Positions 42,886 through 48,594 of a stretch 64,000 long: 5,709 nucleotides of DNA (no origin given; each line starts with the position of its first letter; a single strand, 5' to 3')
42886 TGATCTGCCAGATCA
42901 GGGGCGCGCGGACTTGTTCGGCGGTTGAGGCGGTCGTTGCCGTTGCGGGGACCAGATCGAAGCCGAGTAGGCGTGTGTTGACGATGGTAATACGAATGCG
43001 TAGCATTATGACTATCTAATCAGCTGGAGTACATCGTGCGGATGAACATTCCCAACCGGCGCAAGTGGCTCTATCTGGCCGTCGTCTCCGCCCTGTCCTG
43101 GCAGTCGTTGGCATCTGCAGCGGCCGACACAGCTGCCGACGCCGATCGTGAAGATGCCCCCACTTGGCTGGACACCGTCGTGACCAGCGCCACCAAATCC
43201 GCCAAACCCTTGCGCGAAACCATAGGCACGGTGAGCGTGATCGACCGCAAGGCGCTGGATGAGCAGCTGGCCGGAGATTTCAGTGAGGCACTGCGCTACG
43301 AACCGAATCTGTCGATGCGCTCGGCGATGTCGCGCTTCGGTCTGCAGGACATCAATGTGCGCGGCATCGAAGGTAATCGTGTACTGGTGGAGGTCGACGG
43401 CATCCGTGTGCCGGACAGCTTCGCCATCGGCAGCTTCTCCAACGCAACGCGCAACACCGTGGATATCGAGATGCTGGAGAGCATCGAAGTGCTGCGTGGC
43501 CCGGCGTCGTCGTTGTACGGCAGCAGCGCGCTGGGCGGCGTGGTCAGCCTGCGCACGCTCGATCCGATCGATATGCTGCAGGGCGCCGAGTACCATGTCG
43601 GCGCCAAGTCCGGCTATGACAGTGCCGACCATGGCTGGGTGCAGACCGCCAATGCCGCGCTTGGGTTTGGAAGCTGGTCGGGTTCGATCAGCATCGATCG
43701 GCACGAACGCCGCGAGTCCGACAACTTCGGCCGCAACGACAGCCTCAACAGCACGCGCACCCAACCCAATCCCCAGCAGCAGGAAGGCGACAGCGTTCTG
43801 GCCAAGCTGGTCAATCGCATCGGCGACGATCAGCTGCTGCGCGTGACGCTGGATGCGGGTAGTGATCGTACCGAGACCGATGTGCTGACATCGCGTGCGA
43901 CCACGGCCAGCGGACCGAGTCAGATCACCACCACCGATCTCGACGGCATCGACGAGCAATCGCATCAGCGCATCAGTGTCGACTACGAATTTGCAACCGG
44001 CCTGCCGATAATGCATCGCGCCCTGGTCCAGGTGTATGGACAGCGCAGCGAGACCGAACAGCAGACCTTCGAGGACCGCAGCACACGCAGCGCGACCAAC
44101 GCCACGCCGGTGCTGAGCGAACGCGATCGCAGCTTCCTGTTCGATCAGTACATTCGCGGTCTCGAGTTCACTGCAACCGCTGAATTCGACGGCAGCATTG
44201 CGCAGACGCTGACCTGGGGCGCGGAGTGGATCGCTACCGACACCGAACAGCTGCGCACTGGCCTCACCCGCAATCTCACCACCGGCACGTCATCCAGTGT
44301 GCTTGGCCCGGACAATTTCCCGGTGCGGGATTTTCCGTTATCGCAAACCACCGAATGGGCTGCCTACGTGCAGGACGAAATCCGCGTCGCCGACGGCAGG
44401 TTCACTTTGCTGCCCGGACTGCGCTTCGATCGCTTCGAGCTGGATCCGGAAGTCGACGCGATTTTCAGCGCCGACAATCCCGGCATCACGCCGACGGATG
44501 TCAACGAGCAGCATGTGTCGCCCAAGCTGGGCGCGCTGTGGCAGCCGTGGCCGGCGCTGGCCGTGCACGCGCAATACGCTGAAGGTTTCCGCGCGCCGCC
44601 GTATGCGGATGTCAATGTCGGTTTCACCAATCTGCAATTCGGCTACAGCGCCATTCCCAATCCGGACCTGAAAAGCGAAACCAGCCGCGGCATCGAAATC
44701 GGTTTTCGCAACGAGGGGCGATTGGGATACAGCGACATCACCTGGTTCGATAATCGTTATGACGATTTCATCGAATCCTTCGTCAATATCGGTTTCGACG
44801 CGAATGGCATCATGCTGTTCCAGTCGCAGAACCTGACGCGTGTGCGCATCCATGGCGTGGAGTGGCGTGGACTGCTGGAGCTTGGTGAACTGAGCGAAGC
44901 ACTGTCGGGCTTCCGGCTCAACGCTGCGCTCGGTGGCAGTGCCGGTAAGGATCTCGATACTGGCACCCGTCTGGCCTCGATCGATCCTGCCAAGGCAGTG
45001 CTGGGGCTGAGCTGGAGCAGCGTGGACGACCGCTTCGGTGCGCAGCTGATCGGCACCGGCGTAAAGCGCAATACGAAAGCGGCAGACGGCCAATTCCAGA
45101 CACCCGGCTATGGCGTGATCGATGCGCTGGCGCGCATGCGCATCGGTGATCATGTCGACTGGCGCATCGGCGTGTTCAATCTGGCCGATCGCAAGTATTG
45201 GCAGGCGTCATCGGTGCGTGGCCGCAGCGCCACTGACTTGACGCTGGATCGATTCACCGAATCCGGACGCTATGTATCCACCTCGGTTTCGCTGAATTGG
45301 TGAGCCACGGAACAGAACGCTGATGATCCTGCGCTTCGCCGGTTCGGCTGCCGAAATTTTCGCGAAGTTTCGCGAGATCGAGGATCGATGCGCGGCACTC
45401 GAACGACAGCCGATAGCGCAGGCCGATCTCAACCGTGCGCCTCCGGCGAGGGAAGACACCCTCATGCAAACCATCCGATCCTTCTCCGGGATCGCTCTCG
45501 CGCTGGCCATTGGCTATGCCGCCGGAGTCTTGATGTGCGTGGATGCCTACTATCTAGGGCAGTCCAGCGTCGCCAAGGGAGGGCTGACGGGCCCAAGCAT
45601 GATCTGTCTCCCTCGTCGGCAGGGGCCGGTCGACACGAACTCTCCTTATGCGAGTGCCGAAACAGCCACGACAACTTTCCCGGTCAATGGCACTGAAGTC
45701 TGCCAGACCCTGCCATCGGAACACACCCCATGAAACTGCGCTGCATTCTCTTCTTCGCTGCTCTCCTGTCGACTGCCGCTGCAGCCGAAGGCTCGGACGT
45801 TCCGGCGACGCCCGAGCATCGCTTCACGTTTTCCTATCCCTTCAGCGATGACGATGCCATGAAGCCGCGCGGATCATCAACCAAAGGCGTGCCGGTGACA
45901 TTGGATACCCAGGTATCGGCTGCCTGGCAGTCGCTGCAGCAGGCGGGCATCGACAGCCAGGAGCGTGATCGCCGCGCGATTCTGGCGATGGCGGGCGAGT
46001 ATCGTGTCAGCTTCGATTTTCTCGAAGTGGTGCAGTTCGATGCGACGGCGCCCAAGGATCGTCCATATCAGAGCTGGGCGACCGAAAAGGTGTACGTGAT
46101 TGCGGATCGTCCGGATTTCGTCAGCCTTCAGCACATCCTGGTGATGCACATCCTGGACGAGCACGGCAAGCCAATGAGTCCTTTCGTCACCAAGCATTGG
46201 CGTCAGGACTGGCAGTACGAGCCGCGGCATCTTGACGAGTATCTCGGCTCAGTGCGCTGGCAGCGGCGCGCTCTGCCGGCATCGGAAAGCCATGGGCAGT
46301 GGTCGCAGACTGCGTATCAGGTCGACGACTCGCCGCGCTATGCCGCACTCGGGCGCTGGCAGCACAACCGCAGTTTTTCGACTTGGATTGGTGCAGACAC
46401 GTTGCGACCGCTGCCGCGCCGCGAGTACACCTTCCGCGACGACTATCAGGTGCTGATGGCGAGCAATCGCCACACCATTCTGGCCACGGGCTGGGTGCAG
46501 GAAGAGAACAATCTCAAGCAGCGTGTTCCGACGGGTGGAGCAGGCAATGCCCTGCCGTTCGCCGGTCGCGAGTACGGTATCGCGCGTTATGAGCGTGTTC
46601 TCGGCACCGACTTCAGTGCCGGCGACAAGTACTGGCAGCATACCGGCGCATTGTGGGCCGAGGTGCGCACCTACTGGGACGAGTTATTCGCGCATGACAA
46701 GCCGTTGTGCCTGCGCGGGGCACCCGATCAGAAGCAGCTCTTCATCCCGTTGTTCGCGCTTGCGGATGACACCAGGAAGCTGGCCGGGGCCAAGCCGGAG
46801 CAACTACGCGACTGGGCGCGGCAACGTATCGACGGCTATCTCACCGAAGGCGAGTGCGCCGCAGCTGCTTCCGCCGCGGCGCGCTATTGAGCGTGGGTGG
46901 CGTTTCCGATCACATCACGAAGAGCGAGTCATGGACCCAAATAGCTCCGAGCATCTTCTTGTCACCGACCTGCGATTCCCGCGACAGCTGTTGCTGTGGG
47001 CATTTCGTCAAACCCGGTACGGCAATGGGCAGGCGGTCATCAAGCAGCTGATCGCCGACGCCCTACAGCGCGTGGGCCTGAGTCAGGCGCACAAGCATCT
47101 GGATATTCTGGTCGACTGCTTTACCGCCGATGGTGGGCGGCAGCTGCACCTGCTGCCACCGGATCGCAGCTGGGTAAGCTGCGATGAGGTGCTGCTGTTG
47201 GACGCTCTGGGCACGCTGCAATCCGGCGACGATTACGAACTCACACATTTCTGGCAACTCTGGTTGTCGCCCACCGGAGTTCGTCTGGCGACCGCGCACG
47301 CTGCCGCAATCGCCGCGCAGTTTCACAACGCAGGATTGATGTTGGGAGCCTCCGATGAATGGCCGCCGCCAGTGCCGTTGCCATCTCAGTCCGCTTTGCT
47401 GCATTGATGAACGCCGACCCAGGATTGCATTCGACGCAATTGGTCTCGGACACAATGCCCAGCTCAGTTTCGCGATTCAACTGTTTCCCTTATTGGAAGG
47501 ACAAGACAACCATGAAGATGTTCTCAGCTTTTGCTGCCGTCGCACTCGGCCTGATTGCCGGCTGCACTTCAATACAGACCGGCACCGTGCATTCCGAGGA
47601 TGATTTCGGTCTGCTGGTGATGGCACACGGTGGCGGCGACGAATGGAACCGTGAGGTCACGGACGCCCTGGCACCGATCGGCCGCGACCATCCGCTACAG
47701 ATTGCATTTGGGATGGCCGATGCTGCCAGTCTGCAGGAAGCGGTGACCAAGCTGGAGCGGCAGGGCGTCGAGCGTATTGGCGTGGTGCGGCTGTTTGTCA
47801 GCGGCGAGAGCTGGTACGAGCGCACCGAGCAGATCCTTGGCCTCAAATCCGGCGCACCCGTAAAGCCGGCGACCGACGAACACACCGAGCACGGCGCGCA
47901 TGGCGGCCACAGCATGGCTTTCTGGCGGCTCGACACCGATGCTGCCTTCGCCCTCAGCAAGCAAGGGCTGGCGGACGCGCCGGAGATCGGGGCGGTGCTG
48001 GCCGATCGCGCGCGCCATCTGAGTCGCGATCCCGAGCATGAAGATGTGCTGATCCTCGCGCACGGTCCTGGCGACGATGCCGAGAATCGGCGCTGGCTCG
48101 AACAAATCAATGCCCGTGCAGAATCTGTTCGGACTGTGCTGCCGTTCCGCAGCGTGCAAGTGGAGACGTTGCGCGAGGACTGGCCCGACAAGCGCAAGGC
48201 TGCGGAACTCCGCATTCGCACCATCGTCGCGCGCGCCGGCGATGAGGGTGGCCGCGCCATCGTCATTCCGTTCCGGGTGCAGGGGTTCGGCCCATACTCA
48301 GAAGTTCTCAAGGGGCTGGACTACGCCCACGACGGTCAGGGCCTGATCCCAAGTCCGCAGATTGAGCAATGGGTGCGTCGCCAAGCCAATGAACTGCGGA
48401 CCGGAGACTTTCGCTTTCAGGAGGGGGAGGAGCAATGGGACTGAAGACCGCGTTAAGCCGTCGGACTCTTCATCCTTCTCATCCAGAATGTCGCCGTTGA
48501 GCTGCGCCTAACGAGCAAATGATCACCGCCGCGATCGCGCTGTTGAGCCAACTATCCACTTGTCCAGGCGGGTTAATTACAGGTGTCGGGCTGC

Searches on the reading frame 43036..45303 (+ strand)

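Call 42: search_protein_families(library=pfam, proteins=[window:43036-45303:+], max_evalue=0.00001)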
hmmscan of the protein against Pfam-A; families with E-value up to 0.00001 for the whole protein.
window:43036-45303:+ (755 aa): 2 families
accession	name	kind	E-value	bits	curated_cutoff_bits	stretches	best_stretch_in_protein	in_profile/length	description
PF00593.30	TonB_dep_Rec_b-barrel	-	7.4e-56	191.3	27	1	261-716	8-436/436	TonB dependent receptor-like, beta-barrel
PF07715.20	Plug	-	8.7e-27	94.2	23.9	1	59-169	2-107/107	TonB-dependent Receptor Plug Domain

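Call 116: search_protein_families(library=padloc, proteins=[window:43036-45303:+], max_evalue=0.001)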
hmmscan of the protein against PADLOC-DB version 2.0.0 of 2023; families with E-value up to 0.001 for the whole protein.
window:43036-45303:+ (755 aa): 0 families

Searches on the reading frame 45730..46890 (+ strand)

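Call 42: search_protein_families(library=pfam, proteins=[window:45730-46890:+], max_evalue=0.00001)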
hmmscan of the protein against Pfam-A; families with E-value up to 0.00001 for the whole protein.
window:45730-46890:+ (386 aa): 1 family
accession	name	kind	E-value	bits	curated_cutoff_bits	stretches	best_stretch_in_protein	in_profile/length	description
PF20311.3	DUF6607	-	4e-56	190.8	27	1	76-371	14-294/296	Family of unknown function (DUF6607)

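Call 116: search_protein_families(library=padloc, proteins=[window:45730-46890:+], max_evalue=0.001)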
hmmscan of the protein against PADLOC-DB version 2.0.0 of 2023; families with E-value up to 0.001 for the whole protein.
window:45730-46890:+ (386 aa): 0 families

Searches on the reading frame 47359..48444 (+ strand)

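Call 3: search_protein_families(library=pfam, proteins=[window:47359-48444:+], max_evalue=0.1)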
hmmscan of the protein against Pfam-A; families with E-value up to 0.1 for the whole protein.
window:47359-48444:+ (361 aa): 1 family
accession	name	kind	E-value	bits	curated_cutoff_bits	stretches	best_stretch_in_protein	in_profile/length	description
PF01903.22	CbiX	-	0.0014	19.3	22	1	95-148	7-63/106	CbiX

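Call 116: search_protein_families(library=padloc, proteins=[window:47359-48444:+], max_evalue=0.001)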
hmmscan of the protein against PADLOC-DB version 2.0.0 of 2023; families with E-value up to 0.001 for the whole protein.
window:47359-48444:+ (361 aa): 0 families
